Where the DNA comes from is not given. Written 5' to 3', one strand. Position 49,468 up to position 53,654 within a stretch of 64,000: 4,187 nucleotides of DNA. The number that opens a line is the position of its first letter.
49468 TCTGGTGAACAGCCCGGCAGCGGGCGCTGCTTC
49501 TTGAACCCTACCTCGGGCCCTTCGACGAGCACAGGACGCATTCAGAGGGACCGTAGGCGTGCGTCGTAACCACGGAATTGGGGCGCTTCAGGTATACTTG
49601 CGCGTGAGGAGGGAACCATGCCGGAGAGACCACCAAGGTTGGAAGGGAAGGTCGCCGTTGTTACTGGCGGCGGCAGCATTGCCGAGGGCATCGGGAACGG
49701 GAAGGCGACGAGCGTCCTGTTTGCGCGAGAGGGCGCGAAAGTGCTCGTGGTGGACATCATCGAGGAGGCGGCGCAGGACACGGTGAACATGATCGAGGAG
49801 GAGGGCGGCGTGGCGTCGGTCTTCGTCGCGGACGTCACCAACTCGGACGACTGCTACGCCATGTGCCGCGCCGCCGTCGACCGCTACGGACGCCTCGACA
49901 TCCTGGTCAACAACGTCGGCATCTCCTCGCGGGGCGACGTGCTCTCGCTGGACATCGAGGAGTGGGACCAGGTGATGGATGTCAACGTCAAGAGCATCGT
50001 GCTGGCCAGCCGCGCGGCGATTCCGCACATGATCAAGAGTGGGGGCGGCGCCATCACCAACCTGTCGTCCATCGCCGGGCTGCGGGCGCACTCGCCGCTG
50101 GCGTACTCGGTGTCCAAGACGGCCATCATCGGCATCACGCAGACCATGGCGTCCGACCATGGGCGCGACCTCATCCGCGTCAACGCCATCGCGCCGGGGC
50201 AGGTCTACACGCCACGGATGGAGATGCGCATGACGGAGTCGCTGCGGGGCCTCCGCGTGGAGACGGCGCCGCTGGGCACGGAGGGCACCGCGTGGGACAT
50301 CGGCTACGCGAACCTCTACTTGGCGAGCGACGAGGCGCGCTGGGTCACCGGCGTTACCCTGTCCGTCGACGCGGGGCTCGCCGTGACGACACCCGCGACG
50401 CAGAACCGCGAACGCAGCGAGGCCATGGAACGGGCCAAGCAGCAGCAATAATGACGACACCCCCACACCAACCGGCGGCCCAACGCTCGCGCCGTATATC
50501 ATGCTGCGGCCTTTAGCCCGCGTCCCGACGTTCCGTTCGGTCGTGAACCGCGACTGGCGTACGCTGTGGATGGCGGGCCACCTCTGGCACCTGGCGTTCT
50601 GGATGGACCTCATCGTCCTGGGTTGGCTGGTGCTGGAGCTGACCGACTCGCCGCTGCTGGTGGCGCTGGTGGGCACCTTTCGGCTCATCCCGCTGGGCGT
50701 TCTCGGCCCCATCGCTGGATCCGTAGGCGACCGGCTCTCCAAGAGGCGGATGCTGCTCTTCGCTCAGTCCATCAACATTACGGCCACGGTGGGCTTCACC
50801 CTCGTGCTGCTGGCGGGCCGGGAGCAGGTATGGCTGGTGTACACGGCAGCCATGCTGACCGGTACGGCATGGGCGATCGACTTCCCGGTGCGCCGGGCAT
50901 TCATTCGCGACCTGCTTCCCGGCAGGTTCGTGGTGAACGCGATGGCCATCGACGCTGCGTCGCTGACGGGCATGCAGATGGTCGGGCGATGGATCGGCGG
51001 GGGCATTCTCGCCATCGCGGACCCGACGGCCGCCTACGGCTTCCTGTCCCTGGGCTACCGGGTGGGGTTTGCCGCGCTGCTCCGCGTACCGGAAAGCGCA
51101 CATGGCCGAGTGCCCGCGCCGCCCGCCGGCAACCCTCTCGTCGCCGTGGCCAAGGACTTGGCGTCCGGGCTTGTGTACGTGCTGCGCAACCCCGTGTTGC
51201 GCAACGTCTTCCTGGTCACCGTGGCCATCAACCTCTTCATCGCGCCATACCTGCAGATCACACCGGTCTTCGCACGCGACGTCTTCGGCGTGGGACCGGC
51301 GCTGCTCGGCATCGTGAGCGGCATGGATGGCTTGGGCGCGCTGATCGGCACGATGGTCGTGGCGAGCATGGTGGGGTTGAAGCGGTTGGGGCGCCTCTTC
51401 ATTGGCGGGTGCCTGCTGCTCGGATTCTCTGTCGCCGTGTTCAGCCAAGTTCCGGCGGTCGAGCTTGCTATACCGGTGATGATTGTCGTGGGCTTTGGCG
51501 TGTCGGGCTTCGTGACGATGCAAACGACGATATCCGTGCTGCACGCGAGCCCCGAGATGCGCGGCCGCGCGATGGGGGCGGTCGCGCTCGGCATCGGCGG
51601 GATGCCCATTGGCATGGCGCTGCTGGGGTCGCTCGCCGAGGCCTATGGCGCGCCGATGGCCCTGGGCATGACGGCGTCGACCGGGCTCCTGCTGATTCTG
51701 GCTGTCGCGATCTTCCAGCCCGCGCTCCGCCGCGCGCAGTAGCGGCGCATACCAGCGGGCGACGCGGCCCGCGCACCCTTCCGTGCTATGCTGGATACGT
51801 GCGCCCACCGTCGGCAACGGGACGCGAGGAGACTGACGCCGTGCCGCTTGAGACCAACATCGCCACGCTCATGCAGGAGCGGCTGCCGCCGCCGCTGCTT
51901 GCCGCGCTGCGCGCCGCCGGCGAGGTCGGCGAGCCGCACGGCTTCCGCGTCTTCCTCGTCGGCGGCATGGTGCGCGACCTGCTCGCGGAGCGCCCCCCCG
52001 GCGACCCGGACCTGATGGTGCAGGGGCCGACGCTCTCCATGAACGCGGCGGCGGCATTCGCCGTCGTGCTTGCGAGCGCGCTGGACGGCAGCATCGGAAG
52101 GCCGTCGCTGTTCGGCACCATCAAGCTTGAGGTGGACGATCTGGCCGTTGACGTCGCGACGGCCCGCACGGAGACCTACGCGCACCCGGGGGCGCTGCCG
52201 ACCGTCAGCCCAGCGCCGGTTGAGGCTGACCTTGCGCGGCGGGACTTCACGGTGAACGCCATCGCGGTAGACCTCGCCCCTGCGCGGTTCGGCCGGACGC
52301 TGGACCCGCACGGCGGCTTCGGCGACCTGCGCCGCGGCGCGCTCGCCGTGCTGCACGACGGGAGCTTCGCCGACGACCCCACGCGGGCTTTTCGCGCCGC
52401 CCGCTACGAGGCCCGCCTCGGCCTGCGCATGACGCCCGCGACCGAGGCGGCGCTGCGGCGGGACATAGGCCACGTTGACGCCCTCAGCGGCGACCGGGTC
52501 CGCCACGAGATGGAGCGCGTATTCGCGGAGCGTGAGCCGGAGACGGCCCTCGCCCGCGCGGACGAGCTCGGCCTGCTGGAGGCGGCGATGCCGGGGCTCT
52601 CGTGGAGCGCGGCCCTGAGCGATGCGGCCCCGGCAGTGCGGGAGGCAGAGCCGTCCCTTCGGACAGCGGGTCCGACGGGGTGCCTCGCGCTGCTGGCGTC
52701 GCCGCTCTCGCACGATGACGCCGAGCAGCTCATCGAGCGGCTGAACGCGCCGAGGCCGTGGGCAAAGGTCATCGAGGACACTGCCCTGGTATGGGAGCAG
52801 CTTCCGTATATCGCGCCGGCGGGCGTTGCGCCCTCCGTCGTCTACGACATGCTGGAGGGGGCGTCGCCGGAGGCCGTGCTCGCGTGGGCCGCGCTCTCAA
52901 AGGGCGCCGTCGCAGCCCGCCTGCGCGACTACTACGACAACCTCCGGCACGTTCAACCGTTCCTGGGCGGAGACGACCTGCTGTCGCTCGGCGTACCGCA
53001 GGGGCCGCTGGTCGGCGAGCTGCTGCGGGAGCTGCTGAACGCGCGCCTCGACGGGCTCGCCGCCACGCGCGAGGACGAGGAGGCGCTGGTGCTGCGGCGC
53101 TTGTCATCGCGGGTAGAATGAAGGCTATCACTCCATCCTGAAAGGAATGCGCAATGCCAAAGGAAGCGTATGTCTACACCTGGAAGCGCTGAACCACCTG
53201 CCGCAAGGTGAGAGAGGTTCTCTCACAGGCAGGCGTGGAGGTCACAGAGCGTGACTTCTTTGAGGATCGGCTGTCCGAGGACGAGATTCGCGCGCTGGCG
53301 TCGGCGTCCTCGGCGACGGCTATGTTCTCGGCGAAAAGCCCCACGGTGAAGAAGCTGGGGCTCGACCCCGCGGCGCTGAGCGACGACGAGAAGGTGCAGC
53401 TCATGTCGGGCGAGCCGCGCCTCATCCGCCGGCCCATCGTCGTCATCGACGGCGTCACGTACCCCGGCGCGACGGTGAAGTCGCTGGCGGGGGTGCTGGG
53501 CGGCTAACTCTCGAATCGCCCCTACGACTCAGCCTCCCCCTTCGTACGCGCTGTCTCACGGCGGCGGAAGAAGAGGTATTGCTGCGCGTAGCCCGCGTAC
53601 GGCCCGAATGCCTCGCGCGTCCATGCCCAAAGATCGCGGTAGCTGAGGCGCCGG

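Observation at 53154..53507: Probable selenoprotein missed by ORF calling: ArsC/Spx-family gene with UGA at the catalytic Cys plus a SECIS-like hairpin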

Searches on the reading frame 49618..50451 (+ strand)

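Call 10: search_protein_families(library=ncbifam, proteins=[window:49618-50451:+], max_evalue=0.00001)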
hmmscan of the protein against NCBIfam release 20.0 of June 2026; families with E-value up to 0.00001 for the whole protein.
window:49618-50451:+ (277 aa): 221 families (the best 25 are shown)
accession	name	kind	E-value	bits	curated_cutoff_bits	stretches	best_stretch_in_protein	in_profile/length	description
NF004791.0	PRK06138.1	equivalog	6.1e-66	222.3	312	1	7-256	2-251/252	SDR family oxidoreductase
NF005559.1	PRK07231.1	subfamily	1.5e-65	221.2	215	1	7-255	1-248/249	glucose 1-dehydrogenase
NF004818.0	PRK06172.1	equivalog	8.6e-59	198.9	336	1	7-254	4-250/253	SDR family oxidoreductase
NF052558.1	MBtsdlDhBudC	equivalog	1.2e-58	198.6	270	1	9-257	2-244/250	meso-2,3-butanediol dehydrogenase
NF004198.0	PRK05653.1-3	equivalog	1e-56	192.2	296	1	7-255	4-247/248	3-oxoacyl-ACP reductase FabG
NF009466.0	PRK12826.1-2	subfamily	8e-56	189.3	222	1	11-256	4-246/248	3-oxoacyl-ACP reductase FabG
NF005853.0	PRK07774.1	equivalog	2e-54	184.6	303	1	7-255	3-247/250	SDR family oxidoreductase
NF005681.0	PRK07478.1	subfamily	2.1e-52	178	267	1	7-257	3-252/254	SDR family oxidoreductase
NF049979.1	AlphHSDSHdhA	equivalog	9.8e-52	175.9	350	1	8-260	1-252/258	7alpha-hydroxysteroid dehydrogenase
NF005473.0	PRK07069.1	equivalog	7.4e-51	173.2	339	1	4-255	4-260/262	SDR family oxidoreductase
NF053702.1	TrHdxCHCADhChcB1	equivalog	7.8e-51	172.8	400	1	7-254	1-240/250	trans-4-hydroxycyclohexanecarboxylate dehydrogenase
NF006070.0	PRK08213.1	subfamily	6.4e-50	170.1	279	1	7-256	9-258/259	gluconate 5-dehydrogenase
TIGR03971.1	SDR_subfam_1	subfamily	8.4e-50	169.6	300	1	8-255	1-269/271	mycofactocin-coupled SDR family oxidoreductase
TIGR01830.1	3oxo_ACP_reduc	equivalog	1.4e-49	169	297.75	1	13-254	1-238/239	3-oxoacyl-[acyl-carrier-protein] reductase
NF009468.0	PRK12826.1-4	equivalog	1.1e-48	166.2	318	1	7-254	4-247/256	SDR family oxidoreductase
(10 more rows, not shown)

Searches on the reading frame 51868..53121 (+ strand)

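Call 34: search_protein_families(library=pfam, proteins=[window:51868-53121:+], max_evalue=0.000001)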
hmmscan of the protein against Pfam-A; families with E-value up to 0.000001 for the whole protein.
window:51868-53121:+ (417 aa): 2 families
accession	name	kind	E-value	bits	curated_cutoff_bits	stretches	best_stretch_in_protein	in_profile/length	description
PF01743.26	PolyA_pol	-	4.3e-19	69.5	23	1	28-159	1-125/126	Poly A polymerase head domain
PF12627.12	PolyA_pol_RNAbd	-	1.1e-08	35.1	22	1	185-244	1-60/64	Probable RNA and SrmB- binding site of polymerase A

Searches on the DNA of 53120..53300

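Call 53: search_rna_families(source=window, start=53120, end=53300, threshold=evalue, max_evalue=10)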
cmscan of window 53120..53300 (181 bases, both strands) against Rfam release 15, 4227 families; matches with E-value up to 10: 3.
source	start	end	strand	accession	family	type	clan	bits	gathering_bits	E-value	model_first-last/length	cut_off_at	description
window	53134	53172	+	RF03111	Zeta-pan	Gene; sRNA;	-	18.7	56.7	0.25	1-50/50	no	Zeta-pan RNA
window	53173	53300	-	RF01728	STAXI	Gene; sRNA;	-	12.6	40.5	0.87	18-153/153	5'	STAXI RNA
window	53141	53242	-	RF02837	anti-hemB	Gene; sRNA;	-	10.1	49.5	5.9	1-81/81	no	Burkholderia RNA 7 (anti-hemB)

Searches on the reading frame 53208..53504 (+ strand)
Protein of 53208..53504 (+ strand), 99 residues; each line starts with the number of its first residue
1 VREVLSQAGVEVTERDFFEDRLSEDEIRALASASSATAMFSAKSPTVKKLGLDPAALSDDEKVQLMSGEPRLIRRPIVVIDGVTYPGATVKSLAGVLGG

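Call 6: search_protein_families(library=pfam, proteins=[window:53208-53504:+], max_evalue=0.01)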
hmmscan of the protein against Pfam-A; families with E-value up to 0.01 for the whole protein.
seq(99 aa): 1 family
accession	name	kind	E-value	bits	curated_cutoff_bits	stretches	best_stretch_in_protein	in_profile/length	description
PF03960.21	ArsC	-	1.6e-10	41.6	24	1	32-82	15-65/79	ArsC family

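Call 60: find_encoding_contigs(protein=window:53208-53504:+, flank=2000, max_places=4)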
Protein window:53208-53504:+ (99 aa): no gene with exactly this product is on record in the collection.
